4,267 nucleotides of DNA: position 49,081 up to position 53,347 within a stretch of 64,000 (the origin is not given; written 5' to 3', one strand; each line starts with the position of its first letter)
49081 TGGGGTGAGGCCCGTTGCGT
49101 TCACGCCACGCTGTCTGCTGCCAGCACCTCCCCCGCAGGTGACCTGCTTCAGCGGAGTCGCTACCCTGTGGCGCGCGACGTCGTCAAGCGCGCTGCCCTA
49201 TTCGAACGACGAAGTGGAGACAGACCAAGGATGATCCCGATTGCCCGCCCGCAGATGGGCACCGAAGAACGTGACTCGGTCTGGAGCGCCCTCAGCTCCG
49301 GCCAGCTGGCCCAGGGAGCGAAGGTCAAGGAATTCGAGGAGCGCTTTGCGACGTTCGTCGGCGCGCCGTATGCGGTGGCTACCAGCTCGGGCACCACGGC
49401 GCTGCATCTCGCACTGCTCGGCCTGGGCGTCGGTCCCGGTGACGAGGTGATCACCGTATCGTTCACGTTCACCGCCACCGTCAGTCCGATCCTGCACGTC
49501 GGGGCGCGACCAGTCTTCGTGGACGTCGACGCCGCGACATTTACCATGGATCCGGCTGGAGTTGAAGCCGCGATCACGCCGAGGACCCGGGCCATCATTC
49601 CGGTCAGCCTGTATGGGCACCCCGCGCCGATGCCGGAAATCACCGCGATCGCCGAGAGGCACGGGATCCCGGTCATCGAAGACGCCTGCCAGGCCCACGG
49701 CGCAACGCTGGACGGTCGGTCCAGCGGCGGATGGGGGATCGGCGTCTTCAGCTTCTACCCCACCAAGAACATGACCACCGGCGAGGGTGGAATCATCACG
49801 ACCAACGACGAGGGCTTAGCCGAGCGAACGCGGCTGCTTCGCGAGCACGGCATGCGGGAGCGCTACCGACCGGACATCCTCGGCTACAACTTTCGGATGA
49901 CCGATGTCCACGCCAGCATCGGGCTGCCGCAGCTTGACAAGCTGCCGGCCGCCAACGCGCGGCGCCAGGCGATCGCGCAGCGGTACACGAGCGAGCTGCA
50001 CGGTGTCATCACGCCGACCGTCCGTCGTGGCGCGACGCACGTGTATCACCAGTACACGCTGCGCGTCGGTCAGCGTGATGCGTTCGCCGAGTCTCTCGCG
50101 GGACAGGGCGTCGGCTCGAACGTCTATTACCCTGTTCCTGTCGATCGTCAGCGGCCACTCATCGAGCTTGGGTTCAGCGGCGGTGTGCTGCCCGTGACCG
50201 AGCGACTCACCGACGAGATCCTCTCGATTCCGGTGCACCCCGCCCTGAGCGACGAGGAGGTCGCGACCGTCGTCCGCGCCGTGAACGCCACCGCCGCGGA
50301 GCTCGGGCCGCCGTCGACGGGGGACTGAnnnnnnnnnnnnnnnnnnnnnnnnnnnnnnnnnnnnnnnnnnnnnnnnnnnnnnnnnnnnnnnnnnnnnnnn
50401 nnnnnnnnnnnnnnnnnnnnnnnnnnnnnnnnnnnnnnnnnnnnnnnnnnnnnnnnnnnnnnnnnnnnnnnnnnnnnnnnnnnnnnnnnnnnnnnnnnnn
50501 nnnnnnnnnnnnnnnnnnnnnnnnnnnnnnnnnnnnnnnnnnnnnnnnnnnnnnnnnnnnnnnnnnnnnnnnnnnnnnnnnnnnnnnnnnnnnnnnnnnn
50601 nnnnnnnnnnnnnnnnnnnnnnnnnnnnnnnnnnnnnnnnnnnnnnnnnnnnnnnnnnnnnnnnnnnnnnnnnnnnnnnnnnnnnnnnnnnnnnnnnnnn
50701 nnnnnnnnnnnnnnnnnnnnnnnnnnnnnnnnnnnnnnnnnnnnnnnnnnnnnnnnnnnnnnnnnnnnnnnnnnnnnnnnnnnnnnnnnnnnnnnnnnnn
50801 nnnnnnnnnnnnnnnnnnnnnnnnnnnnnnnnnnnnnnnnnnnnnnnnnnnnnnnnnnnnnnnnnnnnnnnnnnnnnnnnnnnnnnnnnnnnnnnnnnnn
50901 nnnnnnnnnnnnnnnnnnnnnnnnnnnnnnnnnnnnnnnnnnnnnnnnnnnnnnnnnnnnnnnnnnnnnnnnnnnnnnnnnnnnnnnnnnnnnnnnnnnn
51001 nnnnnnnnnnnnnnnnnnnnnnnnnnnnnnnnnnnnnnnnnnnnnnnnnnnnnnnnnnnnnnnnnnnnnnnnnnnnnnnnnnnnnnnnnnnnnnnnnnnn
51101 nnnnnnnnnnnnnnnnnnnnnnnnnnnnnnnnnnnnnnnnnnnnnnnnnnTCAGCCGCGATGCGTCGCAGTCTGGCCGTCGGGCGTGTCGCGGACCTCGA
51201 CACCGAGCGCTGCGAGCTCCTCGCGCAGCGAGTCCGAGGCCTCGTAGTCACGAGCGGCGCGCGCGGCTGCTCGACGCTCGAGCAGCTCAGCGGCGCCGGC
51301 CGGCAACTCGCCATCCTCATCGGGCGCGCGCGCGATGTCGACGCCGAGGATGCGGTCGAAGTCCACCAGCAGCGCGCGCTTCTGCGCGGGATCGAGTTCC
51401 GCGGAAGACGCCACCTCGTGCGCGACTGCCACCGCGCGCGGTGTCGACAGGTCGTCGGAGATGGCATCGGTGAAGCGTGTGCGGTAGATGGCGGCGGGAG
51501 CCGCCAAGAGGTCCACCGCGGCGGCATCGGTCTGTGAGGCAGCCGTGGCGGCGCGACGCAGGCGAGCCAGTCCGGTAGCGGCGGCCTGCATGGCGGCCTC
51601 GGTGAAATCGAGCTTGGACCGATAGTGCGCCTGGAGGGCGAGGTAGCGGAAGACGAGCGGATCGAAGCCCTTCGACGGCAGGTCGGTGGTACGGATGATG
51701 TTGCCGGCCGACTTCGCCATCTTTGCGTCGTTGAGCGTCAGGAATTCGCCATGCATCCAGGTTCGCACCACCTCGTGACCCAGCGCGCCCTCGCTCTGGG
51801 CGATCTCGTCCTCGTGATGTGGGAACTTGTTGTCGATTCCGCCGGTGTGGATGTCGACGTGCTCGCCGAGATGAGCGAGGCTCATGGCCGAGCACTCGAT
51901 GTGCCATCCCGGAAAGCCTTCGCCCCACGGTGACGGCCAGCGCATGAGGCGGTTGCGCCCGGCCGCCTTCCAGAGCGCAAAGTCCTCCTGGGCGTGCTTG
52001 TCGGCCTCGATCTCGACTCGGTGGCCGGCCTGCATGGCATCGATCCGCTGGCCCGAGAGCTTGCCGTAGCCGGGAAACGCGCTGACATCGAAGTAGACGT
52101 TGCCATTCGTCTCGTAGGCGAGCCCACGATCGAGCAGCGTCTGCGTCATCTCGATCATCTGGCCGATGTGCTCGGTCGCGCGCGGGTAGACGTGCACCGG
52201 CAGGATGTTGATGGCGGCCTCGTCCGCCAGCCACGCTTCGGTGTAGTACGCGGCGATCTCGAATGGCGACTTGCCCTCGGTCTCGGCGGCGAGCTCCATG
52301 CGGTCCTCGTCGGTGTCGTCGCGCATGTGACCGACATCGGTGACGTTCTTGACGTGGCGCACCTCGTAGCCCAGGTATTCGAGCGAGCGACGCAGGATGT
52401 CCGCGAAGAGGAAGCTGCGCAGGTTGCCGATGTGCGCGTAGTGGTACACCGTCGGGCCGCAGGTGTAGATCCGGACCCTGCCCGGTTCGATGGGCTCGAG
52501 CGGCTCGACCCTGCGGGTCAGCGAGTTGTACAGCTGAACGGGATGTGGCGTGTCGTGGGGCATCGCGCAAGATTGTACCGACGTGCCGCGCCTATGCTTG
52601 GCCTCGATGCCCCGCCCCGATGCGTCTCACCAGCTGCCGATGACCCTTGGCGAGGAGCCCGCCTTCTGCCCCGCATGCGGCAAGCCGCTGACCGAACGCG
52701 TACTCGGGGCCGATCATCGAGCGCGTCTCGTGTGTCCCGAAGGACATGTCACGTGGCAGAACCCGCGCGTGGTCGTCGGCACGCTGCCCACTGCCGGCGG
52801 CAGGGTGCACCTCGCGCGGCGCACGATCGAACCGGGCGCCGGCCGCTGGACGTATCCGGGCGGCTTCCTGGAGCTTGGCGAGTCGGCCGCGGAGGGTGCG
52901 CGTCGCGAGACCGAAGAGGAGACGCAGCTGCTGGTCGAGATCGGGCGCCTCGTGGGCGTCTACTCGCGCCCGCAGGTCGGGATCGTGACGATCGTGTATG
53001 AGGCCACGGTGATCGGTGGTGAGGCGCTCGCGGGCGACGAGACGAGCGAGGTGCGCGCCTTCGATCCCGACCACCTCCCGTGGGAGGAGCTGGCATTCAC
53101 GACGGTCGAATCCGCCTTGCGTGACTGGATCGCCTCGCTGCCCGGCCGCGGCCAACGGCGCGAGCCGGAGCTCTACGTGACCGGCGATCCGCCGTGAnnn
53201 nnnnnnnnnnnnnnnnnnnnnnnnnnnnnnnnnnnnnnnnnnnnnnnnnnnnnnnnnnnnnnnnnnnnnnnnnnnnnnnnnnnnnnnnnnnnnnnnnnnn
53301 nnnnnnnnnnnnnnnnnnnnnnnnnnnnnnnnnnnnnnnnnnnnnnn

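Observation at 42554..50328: Module for an N-formylated amino (uronic/pentose) sugar: ugd, SDR, formyltransferase, DegT aminotransferase, GT4 and VanZ-like protein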

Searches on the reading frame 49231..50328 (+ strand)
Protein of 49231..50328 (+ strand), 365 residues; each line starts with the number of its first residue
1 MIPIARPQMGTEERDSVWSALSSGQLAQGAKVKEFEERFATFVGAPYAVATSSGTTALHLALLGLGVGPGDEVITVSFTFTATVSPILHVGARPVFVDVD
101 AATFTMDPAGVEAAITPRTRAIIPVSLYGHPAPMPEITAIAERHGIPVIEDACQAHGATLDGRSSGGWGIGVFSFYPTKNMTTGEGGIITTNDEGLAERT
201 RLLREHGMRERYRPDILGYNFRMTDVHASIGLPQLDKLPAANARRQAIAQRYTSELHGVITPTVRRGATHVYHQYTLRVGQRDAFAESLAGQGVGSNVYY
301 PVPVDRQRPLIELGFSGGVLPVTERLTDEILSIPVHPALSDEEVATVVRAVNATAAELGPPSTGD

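Call 48: search_solved_structures(query=window:49231-50328:+, max_evalue=1e-60, show_alignments=5)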
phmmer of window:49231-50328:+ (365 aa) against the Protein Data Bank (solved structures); distinct sequences matched with E-value up to 1e-60: 15.
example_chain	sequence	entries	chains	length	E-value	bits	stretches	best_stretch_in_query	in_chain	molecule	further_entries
7b0d_A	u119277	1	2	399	4.5e-91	308.8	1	15-349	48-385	Glutamine--scyllo-inositol transaminase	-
3nyu_A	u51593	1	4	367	3e-76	260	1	18-350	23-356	Aminotransferase WbpE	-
3nu7_A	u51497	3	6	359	3.4e-76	259.8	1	18-348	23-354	Aminotransferase WbpE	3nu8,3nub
3nys_A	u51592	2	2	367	1.9e-75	257.4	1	18-350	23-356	Aminotransferase WbpE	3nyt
3frk_A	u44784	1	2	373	7.8e-74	252.1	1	29-355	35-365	QdtB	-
3bn1_A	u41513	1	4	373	1.3e-72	248.1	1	2-352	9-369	Perosamine synthetase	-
3dr7_A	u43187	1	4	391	1.5e-72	247.8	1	2-352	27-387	Putative perosamine synthetase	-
3dr4_A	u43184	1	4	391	1.1e-71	245.1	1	2-352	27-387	Putative perosamine synthetase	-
8sng_A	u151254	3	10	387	9.4e-71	241.9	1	2-352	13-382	UDP-4-amino-4-deoxy-L-arabinose--oxoglutarate aminotransferase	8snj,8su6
2oga_A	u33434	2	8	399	1.2e-70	241.6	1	11-355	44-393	Transaminase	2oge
1mdo_A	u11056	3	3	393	5.4e-70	239.5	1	2-355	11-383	ArnB aminotransferase | UDP-4-amino-4-deoxy-L-arabinose--oxoglutarate aminotransferase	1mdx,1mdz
8e75_A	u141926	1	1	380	1.9e-69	237.6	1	16-348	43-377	DegT/DnrJ/EryC1/StrS aminotransferase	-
8e77_A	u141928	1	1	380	1.9e-69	237.6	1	16-348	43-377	DegT/DnrJ/EryC1/StrS aminotransferase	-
4oca_A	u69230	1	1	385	4.7e-69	236.3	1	2-355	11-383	UDP-4-amino-4-deoxy-L-arabinose--oxoglutarate aminotransferase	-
3uwc_A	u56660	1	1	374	2.1e-63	217.7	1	23-352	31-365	Nucleotide-sugar aminotransferase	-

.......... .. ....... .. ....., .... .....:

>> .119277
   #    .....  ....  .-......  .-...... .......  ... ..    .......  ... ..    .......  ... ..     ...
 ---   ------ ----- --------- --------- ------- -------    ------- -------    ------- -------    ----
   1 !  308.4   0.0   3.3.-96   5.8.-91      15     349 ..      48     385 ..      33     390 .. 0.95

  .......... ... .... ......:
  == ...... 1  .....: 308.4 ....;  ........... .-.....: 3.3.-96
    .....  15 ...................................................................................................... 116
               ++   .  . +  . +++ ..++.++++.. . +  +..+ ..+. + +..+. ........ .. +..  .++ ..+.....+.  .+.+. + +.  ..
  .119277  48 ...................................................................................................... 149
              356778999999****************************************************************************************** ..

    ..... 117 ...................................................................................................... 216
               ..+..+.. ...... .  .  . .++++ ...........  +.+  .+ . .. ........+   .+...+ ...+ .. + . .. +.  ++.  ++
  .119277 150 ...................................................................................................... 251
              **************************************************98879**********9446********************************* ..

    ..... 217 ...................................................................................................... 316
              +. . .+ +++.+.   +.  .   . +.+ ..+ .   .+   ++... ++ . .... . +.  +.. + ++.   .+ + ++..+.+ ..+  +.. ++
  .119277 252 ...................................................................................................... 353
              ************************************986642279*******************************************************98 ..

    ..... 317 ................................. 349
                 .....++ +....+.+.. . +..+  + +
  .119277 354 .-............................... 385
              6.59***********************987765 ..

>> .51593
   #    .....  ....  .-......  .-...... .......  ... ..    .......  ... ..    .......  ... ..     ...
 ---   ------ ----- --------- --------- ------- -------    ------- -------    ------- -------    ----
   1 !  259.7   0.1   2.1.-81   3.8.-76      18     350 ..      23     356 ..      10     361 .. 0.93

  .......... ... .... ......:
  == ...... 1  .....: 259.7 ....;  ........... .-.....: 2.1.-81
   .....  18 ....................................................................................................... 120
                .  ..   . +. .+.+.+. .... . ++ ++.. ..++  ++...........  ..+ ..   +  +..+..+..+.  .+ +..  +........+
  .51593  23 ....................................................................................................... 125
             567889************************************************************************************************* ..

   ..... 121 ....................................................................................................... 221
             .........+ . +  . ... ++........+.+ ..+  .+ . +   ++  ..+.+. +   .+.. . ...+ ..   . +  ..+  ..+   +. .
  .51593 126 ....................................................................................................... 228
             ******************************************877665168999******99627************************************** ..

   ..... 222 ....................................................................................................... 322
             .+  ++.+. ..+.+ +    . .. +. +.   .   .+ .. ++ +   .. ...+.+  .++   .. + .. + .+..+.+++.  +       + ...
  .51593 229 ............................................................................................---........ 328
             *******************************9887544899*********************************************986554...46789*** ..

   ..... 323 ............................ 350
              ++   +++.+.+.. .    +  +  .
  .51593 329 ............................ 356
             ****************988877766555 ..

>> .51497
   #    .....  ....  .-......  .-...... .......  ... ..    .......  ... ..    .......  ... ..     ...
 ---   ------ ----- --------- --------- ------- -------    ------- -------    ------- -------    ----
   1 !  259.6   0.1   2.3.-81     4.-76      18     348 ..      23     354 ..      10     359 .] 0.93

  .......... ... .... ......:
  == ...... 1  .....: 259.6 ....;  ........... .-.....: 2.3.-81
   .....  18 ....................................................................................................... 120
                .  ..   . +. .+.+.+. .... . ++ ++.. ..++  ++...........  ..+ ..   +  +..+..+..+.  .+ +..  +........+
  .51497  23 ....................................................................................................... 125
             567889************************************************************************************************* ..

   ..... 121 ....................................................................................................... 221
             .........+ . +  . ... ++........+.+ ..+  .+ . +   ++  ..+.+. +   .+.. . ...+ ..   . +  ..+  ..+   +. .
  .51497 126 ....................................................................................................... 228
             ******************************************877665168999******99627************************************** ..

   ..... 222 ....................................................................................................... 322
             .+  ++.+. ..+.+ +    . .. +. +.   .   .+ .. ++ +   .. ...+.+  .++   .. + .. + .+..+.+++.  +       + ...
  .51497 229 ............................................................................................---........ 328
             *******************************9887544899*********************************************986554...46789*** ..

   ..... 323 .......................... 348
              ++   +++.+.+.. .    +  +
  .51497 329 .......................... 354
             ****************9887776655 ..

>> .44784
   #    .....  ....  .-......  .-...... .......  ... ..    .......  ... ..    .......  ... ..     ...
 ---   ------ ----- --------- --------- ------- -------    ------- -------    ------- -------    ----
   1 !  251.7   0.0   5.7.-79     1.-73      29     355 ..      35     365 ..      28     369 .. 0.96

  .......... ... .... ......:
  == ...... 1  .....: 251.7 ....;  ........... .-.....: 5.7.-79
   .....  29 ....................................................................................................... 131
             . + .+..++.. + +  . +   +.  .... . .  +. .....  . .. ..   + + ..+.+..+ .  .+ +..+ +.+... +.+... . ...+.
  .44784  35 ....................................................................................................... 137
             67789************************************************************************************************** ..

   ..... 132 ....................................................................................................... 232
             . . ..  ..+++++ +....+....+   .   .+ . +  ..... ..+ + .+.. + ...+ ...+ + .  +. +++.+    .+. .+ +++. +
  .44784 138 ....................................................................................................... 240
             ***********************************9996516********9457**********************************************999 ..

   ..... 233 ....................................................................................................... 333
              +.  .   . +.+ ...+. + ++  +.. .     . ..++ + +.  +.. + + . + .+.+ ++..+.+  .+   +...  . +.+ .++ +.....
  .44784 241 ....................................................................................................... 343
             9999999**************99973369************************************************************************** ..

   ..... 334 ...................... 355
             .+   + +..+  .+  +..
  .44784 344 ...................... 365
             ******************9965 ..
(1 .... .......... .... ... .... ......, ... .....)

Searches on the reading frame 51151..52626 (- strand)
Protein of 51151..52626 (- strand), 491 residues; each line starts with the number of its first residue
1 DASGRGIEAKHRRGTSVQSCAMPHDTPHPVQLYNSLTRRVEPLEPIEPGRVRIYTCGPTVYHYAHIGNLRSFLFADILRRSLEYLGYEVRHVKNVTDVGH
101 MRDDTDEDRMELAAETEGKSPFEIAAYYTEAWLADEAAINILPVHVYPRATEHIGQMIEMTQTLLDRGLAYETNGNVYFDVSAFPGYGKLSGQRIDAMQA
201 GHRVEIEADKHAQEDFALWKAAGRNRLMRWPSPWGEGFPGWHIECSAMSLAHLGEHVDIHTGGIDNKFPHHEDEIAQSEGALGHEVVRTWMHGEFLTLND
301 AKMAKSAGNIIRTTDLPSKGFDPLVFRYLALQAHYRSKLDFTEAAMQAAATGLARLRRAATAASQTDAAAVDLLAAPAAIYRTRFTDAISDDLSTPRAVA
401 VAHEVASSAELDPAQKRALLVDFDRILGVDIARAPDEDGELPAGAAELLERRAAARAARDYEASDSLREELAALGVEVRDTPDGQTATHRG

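Call 11: search_protein_families(library=pfam, proteins=[window:51151-52626:-], max_evalue=0.001)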
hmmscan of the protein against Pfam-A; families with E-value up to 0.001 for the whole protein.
window:51151-52626:- (491 aa): 4 families
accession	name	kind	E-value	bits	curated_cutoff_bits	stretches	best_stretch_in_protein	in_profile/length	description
PF01406.26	tRNA-synt_1e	-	5.2e-101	338.4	27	1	44-349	3-299/301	tRNA synthetases class I (C) catalytic domain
PF23493.1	CysS_C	-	7.4e-11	42.4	23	1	439-486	2-49/51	Cysteinyl-tRNA ligase anticodon binding domain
PF09334.17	tRNA-synt_1g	-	1.9e-10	40.5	20.1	1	63-182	13-125/391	tRNA synthetases class I (M)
PF01921.24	tRNA-synt_1f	-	1.8e-05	24.3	27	0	57-103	29-75/360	tRNA synthetases class I (K)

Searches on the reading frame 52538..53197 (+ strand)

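Call 11: search_protein_families(library=pfam, proteins=[window:52538-53197:+], max_evalue=0.001)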
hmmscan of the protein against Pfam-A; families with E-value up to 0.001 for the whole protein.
window:52538-53197:+ (219 aa): 2 families
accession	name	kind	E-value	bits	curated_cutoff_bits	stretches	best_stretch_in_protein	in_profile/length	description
PF00293.34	NUDIX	-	7.5e-16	58.8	21.1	1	77-183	3-119/134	NUDIX domain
PF14803.11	Zn_ribbon_Nudix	-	3.9e-07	30.3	25.6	1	43-68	2-27/34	Nudix N-terminal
